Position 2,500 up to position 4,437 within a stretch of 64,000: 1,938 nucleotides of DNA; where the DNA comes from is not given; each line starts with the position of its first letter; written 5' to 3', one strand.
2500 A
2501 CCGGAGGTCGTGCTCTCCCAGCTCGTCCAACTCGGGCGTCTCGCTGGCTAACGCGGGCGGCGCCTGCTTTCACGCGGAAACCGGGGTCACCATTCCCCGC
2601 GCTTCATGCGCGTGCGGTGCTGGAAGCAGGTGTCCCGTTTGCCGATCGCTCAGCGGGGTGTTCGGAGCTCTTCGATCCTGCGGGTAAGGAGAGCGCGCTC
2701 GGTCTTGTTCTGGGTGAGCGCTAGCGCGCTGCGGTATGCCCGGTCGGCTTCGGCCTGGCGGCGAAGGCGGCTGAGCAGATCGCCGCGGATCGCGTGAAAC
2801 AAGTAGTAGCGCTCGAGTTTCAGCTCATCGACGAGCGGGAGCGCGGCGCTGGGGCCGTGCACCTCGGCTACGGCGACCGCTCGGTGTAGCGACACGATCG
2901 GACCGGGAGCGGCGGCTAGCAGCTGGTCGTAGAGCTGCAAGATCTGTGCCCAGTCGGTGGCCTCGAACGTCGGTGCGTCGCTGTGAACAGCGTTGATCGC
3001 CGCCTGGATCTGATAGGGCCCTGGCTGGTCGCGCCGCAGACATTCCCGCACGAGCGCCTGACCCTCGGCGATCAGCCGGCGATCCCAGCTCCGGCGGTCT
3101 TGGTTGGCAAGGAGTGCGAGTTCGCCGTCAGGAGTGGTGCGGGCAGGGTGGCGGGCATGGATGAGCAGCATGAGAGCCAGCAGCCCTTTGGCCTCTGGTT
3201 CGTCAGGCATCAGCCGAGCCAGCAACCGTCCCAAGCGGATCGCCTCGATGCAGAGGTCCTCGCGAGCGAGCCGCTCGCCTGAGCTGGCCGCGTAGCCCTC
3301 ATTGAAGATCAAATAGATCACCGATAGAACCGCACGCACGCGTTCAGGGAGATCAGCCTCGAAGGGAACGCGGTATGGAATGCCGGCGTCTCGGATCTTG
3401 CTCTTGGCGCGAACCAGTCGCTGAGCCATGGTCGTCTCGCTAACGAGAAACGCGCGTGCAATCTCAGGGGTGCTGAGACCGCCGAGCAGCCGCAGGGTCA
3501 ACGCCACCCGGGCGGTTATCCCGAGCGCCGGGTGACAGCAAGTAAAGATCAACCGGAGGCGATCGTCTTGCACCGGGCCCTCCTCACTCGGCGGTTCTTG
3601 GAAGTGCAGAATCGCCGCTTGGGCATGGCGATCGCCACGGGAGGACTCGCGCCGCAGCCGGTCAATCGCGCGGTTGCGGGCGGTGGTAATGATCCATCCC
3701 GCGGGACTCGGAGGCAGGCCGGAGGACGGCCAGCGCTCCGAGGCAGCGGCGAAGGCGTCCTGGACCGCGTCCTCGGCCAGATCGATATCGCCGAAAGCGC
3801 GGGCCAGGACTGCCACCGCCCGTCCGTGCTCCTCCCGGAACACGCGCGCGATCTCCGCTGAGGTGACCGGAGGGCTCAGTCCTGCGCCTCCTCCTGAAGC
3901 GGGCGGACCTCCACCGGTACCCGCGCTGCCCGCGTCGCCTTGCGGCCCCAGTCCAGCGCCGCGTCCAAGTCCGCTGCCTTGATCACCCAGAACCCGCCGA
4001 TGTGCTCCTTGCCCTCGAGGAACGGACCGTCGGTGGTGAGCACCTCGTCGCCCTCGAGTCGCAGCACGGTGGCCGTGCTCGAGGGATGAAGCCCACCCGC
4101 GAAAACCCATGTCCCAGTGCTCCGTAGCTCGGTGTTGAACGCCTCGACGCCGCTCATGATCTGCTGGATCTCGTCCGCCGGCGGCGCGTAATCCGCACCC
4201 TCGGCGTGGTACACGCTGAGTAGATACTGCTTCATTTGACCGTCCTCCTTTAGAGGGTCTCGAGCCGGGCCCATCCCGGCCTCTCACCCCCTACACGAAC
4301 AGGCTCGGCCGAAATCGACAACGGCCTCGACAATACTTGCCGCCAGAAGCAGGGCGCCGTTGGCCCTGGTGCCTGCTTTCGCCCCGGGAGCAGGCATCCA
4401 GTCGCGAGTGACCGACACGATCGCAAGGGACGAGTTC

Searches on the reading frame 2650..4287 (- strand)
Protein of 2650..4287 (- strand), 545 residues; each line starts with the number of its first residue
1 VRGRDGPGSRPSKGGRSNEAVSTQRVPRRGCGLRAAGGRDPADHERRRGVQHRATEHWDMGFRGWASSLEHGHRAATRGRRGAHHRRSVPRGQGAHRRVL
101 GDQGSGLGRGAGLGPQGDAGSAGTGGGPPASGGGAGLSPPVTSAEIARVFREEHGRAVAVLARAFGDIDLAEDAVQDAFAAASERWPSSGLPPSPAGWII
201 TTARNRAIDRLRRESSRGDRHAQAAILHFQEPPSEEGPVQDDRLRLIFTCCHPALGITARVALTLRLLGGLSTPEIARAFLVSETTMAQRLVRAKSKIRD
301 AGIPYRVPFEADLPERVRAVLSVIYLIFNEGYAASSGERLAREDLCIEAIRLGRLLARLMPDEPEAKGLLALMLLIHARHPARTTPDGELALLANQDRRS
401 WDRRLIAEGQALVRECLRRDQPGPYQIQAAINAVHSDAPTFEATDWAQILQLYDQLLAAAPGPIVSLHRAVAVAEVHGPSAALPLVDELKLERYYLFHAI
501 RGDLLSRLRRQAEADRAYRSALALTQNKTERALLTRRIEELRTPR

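Call 72: search_protein_families(library=pfam, proteins=[window:2650-4287:-], max_evalue=0.001)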
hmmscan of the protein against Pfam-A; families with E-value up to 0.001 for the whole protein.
window:2650-4287:- (545 aa): 3 families
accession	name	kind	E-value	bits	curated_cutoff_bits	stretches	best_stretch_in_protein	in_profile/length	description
PF20239.3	DUF6596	-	4.8e-38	130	27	1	316-415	1-100/102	Family of unknown function (DUF6596)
PF04542.20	Sigma70_r2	-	1.4e-11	44.5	24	1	150-215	2-69/71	Sigma-70 region 2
PF08281.18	Sigma70_r4_2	-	1.1e-09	38.2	25.7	1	247-298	3-54/54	Sigma-70, region 4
